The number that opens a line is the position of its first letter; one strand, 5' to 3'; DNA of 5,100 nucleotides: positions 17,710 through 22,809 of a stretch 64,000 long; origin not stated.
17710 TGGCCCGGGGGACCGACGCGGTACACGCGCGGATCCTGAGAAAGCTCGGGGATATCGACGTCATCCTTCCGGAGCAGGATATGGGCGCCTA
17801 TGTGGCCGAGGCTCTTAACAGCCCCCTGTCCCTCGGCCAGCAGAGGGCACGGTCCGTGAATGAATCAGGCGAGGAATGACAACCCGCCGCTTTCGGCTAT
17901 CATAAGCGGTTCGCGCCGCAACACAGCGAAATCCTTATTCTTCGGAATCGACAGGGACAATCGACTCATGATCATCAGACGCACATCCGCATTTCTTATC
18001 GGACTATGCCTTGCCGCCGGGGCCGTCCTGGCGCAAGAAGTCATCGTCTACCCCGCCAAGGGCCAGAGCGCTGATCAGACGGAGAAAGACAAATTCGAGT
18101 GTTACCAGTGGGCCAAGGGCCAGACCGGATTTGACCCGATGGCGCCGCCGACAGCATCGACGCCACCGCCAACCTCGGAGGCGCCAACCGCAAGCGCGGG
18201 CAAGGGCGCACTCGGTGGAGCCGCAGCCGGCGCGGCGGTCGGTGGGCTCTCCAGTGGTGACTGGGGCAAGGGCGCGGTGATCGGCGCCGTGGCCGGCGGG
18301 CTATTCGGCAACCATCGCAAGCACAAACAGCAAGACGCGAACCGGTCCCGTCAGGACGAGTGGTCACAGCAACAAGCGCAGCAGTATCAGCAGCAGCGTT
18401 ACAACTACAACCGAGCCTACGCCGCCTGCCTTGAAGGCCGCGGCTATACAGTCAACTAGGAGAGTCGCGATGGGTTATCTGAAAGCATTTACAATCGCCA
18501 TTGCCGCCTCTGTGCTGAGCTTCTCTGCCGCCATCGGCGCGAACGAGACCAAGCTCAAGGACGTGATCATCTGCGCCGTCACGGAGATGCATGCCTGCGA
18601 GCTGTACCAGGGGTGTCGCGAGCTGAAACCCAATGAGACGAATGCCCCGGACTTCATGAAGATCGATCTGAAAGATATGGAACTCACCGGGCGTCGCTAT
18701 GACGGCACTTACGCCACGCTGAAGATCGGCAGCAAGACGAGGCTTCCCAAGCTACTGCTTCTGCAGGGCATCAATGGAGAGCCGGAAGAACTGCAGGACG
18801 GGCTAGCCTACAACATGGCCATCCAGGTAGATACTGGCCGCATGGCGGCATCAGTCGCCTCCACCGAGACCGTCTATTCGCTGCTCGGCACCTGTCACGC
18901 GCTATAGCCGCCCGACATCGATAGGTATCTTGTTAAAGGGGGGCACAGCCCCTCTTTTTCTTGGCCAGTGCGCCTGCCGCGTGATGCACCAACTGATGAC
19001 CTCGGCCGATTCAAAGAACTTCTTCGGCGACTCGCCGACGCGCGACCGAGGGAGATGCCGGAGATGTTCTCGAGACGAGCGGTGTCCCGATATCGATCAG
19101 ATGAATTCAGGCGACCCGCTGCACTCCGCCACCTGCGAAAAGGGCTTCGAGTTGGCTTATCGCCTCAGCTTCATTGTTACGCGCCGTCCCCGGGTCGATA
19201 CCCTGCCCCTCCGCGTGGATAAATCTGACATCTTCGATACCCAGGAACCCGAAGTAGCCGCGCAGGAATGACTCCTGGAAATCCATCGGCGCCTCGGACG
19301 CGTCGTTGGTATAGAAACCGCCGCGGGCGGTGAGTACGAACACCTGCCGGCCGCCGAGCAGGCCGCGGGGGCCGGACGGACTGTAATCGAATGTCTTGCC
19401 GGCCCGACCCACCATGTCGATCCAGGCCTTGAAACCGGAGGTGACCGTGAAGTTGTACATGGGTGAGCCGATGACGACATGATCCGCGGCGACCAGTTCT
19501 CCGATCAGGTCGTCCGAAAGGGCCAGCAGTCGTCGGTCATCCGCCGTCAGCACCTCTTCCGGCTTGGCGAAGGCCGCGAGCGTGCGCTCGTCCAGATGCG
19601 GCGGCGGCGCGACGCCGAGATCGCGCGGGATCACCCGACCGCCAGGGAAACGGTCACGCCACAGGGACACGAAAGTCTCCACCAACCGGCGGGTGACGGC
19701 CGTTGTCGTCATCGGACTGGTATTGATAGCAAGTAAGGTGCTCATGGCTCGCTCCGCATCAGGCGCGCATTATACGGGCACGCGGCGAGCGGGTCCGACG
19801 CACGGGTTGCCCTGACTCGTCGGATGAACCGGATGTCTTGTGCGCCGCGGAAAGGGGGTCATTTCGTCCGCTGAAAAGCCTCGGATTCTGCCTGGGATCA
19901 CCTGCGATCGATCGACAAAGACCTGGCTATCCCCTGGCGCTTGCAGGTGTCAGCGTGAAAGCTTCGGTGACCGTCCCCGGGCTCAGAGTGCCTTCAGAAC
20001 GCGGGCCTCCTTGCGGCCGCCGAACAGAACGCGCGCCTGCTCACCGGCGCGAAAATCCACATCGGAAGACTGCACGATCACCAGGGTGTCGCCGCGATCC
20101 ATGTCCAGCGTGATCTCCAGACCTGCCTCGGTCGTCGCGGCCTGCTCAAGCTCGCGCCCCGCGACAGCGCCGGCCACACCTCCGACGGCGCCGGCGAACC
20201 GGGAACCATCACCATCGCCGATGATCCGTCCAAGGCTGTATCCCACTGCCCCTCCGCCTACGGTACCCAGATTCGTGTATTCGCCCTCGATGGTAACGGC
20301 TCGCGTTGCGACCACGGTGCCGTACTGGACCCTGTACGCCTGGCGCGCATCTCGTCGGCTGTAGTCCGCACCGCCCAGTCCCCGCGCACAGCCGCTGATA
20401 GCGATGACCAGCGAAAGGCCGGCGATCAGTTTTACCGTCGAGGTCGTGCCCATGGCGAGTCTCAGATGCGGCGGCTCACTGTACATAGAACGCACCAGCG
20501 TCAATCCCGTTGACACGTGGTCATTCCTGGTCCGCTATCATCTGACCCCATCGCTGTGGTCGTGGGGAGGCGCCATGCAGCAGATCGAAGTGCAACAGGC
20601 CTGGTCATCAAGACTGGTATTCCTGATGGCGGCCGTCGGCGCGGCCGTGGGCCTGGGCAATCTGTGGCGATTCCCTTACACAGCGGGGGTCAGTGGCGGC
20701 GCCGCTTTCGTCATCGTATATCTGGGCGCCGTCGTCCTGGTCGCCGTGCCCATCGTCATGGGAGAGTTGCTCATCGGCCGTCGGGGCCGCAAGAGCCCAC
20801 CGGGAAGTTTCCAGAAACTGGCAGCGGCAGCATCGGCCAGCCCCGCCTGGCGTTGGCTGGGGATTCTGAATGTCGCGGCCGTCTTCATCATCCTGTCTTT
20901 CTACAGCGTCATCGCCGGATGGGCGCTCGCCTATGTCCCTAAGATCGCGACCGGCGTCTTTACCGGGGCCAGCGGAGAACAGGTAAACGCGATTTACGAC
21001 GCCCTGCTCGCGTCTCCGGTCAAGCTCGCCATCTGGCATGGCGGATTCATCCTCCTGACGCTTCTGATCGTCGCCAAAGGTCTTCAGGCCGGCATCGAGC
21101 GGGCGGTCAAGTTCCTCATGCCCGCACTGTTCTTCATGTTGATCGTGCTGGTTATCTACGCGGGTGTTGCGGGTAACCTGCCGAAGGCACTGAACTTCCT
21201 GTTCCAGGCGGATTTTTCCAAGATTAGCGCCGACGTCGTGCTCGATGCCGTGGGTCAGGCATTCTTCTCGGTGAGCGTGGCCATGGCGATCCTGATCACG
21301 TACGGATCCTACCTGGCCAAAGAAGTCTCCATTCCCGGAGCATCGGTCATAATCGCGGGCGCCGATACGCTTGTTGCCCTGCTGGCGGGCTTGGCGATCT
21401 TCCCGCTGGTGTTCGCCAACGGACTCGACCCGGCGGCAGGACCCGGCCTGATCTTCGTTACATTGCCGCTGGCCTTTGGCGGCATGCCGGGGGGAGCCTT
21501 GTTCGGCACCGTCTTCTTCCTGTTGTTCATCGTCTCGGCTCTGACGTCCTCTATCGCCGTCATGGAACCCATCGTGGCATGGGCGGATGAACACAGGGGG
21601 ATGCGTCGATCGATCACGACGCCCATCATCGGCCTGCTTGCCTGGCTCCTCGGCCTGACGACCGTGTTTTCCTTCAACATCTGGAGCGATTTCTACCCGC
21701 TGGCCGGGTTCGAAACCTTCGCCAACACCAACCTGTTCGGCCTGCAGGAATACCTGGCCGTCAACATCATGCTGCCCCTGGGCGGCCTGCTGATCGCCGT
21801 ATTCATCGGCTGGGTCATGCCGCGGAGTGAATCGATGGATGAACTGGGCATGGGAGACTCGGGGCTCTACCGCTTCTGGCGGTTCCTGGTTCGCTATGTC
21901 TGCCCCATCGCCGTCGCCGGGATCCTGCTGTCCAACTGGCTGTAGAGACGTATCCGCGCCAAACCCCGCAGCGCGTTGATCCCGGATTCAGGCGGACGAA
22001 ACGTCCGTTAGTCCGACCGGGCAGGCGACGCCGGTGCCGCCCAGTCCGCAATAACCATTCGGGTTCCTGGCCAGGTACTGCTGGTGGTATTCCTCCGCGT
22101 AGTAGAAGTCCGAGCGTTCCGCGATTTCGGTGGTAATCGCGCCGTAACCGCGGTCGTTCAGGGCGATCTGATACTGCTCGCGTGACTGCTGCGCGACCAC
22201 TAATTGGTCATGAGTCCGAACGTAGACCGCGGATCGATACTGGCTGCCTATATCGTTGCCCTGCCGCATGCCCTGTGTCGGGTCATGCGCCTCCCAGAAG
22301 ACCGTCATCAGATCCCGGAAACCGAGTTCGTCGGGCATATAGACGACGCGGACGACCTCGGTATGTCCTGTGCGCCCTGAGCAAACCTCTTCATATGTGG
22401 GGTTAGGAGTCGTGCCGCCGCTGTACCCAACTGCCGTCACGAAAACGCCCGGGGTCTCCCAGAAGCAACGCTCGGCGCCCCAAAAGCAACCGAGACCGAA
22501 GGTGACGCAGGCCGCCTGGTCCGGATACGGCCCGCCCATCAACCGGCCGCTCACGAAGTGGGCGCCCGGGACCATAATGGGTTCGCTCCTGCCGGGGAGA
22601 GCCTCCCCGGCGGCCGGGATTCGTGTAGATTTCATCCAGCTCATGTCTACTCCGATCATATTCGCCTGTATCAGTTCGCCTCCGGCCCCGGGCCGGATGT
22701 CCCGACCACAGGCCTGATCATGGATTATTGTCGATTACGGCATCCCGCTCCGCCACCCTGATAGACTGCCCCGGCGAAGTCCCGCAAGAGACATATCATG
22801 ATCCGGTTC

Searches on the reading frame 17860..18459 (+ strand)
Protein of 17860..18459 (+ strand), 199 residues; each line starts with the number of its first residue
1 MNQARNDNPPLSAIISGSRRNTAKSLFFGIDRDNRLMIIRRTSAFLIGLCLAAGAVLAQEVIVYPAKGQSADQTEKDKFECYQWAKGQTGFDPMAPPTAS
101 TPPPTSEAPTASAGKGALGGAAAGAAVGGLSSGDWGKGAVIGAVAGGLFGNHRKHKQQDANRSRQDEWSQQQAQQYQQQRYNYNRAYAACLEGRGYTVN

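Call 59: search_protein_families(library=pfam, proteins=[window:17860-18459:+], max_evalue=0.00001)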
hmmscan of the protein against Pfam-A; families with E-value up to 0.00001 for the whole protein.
window:17860-18459:+ (199 aa): 2 families
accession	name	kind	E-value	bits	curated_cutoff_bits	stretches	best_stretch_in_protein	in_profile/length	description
PF13488.11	Gly-zipper_Omp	-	1.4e-07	31.8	25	1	116-152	2-37/46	Glycine zipper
PF06682.17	SARAF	-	4.2e-06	27.1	30.8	1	61-181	174-301/333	SOCE-associated regulatory factor of calcium homoeostasis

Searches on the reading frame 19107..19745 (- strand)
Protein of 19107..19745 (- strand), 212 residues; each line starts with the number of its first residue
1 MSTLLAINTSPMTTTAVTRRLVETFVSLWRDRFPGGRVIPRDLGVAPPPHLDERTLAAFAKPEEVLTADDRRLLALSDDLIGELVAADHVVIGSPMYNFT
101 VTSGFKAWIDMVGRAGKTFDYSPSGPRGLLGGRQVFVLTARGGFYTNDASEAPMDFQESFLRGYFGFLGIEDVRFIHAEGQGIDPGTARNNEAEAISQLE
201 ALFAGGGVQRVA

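Call 59: search_protein_families(library=pfam, proteins=[window:19107-19745:-], max_evalue=0.00001)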
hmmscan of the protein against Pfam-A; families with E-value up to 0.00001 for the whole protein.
window:19107-19745:- (212 aa): 2 families
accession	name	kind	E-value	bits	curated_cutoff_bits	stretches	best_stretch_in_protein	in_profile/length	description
PF02525.22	Flavodoxin_2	-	2.1e-41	142.3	27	1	3-198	2-196/198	Flavodoxin-like fold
PF03358.20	FMN_red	-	1e-07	32.1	24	1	18-141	16-115/152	NADPH-dependent FMN reductase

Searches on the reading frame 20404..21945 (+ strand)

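Call 59: search_protein_families(library=pfam, proteins=[window:20404-21945:+], max_evalue=0.00001)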
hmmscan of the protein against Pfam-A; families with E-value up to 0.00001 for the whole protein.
window:20404-21945:+ (513 aa): 1 family
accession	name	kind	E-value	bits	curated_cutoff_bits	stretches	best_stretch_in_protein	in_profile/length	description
PF00209.24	SNF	-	5.1e-46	157.9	27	2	216-510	184-479/524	Sodium:neurotransmitter symporter family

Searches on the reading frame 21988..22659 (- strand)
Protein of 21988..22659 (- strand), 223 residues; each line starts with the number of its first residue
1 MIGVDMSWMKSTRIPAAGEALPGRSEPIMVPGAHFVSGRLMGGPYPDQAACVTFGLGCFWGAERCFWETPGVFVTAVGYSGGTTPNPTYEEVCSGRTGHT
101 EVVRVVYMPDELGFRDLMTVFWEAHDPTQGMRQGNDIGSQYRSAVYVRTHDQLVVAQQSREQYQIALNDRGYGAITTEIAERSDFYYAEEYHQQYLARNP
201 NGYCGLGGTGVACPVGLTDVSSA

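Call 59: search_protein_families(library=pfam, proteins=[window:21988-22659:-], max_evalue=0.00001)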
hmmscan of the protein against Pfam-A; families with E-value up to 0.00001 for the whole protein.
window:21988-22659:- (223 aa): 1 family
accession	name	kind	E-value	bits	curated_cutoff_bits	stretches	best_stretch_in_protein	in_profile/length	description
PF01625.27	PMSR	-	1.4e-59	201.1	23.7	1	52-204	2-152/153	Peptide methionine sulfoxide reductase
